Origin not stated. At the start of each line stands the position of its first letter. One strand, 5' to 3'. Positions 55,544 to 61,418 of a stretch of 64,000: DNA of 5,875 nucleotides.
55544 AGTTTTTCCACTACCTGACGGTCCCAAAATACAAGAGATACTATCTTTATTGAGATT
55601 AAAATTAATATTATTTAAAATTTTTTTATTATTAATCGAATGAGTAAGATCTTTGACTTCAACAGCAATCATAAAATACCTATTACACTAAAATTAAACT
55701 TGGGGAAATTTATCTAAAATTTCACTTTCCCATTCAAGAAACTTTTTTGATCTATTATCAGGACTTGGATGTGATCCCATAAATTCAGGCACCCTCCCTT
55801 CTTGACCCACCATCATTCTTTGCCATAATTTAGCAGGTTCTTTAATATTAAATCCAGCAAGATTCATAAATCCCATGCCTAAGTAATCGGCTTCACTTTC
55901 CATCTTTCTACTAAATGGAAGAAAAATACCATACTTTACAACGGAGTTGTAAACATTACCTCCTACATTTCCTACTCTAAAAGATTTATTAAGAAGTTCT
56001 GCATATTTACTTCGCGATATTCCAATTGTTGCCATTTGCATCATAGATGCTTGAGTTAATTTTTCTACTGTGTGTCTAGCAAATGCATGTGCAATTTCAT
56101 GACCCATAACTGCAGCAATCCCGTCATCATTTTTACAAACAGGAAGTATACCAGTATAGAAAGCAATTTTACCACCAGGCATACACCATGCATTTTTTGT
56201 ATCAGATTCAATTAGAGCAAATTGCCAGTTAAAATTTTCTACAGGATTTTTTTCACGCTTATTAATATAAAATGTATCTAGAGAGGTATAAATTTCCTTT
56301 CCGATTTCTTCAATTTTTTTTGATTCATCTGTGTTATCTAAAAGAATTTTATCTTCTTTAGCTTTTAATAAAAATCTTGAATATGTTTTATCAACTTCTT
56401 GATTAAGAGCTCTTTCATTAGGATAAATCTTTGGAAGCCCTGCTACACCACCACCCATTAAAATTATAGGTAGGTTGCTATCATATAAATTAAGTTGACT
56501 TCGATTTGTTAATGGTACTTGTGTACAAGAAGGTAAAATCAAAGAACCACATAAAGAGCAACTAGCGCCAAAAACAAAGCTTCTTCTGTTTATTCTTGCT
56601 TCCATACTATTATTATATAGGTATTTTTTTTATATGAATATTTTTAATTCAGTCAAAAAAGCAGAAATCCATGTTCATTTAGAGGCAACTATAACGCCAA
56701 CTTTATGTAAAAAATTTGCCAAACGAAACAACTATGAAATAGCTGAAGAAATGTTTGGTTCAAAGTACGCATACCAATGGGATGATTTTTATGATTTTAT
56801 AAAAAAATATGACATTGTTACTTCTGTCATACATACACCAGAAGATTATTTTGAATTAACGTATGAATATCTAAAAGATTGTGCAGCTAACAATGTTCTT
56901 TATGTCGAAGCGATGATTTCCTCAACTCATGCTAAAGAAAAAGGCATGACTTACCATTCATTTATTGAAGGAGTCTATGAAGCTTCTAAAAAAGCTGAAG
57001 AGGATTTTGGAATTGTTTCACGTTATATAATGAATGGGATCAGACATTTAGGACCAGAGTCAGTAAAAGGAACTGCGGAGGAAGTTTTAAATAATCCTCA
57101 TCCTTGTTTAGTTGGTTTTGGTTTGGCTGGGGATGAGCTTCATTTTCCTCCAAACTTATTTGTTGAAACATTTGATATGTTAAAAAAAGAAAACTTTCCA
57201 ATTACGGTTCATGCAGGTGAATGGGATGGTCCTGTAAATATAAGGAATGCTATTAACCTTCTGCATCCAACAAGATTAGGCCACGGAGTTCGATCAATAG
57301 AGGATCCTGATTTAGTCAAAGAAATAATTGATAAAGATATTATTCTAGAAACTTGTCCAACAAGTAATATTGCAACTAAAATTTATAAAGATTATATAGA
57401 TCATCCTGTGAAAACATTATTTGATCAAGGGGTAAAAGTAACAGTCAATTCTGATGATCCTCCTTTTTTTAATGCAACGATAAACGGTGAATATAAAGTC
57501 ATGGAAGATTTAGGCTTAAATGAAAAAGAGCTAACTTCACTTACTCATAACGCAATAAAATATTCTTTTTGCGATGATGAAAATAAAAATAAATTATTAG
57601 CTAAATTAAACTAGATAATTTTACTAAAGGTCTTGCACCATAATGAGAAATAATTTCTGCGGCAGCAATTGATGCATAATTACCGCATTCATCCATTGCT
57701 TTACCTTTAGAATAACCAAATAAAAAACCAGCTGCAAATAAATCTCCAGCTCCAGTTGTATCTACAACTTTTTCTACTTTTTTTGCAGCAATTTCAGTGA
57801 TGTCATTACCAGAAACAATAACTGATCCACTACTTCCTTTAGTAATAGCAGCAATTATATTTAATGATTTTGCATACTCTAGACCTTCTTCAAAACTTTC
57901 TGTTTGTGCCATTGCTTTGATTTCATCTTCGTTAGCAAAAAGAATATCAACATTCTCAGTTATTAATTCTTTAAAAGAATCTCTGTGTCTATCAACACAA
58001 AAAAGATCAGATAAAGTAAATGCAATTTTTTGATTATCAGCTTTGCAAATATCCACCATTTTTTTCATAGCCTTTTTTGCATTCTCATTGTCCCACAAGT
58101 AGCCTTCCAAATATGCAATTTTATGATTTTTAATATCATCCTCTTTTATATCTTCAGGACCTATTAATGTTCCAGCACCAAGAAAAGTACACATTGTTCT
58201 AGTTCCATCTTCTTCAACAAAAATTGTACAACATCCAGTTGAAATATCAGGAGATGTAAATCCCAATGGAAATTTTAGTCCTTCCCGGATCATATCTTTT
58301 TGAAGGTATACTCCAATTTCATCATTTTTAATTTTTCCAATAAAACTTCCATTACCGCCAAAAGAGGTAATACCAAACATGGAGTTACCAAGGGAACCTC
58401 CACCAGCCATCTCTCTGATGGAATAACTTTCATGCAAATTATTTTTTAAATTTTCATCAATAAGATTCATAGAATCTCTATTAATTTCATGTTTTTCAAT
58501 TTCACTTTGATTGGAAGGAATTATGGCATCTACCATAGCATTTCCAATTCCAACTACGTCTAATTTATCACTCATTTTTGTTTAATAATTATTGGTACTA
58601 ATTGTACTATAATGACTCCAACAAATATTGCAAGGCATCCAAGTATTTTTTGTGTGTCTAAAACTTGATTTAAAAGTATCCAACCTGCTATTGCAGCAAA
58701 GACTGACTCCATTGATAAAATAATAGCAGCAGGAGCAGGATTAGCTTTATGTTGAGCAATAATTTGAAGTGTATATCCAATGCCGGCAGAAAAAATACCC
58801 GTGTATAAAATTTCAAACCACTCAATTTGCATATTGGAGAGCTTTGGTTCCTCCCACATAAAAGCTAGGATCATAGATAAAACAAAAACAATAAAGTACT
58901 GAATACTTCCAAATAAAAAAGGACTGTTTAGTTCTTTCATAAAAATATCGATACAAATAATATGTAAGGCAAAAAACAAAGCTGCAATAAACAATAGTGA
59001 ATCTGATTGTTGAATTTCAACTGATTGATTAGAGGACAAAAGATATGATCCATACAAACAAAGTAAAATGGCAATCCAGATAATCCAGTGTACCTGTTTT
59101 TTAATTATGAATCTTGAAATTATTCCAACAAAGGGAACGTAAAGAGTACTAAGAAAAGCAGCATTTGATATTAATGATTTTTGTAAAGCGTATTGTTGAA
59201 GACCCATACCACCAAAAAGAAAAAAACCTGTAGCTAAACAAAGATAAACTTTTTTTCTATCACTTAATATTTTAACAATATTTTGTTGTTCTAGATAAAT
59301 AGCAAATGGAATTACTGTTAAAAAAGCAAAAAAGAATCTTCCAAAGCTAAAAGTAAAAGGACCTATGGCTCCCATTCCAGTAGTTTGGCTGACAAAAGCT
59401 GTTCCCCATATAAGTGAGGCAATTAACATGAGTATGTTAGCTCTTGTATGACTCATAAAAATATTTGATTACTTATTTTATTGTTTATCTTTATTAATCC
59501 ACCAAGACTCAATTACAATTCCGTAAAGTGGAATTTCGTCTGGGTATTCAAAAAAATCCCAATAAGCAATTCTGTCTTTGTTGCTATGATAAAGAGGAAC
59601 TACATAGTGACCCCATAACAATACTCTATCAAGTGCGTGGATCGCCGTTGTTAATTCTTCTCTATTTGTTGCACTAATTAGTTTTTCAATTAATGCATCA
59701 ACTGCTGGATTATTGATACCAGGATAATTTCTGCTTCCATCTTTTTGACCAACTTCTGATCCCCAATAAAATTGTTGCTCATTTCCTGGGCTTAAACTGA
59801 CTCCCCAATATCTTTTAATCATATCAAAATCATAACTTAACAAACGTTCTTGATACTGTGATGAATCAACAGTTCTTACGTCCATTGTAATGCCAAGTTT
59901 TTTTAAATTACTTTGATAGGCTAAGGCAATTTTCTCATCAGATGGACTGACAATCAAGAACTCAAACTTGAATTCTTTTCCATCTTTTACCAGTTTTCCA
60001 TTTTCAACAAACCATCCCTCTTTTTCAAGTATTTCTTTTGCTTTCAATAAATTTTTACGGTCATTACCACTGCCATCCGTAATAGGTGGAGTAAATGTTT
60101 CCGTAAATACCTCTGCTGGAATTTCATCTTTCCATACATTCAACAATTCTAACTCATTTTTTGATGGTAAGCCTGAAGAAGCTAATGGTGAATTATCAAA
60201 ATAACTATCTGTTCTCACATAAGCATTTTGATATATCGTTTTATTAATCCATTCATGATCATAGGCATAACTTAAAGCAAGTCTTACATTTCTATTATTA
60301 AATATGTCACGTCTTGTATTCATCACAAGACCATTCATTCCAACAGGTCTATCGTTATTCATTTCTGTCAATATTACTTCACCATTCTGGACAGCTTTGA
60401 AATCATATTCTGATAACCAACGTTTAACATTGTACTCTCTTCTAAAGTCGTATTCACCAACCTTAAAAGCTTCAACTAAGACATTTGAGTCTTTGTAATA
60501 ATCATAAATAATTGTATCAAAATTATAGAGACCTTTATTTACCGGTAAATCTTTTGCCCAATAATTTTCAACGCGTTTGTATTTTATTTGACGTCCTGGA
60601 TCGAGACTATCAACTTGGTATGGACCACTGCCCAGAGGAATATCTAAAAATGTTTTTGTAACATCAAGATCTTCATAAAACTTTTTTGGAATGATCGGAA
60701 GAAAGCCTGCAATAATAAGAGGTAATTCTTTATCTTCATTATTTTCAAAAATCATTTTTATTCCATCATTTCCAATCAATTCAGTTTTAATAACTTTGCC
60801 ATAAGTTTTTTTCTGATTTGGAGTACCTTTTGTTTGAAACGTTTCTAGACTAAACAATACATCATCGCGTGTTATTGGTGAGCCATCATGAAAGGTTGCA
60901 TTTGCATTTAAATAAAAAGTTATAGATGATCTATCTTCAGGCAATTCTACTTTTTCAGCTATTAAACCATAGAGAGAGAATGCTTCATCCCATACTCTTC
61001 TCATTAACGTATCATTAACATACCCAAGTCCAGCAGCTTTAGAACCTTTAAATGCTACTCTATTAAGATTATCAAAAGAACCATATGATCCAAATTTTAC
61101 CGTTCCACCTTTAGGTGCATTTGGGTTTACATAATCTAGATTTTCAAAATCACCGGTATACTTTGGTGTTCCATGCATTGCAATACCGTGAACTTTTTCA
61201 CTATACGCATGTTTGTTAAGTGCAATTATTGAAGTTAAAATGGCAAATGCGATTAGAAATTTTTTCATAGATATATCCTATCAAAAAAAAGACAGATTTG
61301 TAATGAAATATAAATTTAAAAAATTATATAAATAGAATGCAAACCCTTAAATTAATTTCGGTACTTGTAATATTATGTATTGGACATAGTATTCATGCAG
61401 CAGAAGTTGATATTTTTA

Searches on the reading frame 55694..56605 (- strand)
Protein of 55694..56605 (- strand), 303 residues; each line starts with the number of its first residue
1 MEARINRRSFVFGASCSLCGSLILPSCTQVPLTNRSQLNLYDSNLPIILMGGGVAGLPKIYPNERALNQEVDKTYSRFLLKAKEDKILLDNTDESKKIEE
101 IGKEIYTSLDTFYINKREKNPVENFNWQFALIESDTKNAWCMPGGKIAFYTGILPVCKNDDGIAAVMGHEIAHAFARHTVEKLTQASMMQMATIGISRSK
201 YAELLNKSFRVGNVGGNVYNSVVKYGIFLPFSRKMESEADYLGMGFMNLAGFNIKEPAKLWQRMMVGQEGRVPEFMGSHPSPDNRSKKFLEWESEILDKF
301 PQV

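Call 95: search_protein_families(library=pfam, proteins=[window:55694-56605:-], max_evalue=0.0001)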
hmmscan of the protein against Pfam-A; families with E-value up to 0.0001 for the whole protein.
window:55694-56605:- (303 aa): 1 family
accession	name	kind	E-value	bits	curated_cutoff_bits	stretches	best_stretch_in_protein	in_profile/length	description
PF01435.24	Peptidase_M48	-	2.4e-31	109.5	20.3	1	124-292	24-185/186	Peptidase family M48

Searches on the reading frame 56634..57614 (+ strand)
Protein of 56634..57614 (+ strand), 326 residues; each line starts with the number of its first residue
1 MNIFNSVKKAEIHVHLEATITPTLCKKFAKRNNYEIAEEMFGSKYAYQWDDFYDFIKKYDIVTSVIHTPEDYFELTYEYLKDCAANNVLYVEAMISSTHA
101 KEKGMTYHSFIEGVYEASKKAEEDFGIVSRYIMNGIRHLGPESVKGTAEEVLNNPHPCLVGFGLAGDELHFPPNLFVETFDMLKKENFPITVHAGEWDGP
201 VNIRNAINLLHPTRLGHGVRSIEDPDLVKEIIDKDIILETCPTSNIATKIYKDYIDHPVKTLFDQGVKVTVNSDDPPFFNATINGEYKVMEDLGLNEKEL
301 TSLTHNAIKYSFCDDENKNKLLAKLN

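Call 95: search_protein_families(library=pfam, proteins=[window:56634-57614:+], max_evalue=0.0001)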
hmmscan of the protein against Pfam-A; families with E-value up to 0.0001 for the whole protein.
window:56634-57614:+ (326 aa): 1 family
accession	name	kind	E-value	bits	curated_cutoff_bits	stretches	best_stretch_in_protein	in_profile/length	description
PF00962.28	A_deaminase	-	1.2e-83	281.4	27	1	9-325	2-327/330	Adenosine deaminase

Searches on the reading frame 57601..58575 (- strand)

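Call 95: search_protein_families(library=pfam, proteins=[window:57601-58575:-], max_evalue=0.0001)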
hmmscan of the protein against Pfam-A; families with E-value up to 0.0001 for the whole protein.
window:57601-58575:- (324 aa): 1 family
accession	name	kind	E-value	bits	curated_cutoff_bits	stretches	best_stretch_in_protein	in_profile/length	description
PF00294.29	PfkB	-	7.5e-42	144.1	25.8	1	40-315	18-296/302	pfkB family carbohydrate kinase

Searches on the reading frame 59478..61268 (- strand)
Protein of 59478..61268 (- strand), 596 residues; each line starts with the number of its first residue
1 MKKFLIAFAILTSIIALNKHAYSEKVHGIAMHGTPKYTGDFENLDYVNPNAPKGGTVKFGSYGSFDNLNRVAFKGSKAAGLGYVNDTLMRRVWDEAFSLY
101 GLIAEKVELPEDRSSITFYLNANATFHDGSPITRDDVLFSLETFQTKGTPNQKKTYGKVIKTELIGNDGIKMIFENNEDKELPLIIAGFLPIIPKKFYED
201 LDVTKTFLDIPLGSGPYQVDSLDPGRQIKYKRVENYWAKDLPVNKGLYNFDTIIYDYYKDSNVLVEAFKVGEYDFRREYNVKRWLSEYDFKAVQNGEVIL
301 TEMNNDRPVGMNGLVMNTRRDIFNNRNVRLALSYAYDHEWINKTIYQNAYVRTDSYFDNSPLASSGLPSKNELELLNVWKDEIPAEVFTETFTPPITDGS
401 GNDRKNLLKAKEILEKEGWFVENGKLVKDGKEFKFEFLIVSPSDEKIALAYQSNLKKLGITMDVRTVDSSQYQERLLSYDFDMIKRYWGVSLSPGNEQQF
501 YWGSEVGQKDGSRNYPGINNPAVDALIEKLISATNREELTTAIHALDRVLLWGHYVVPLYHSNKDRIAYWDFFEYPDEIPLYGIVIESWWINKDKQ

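Call 95: search_protein_families(library=pfam, proteins=[window:59478-61268:-], max_evalue=0.0001)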
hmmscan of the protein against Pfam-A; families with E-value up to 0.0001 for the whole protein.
window:59478-61268:- (596 aa): 1 family
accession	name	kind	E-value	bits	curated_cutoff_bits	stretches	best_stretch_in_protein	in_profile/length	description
PF00496.27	SBP_bac_5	-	1.3e-67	228.9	32.4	1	100-504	3-362/368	Bacterial extracellular solute-binding proteins, family 5 Middle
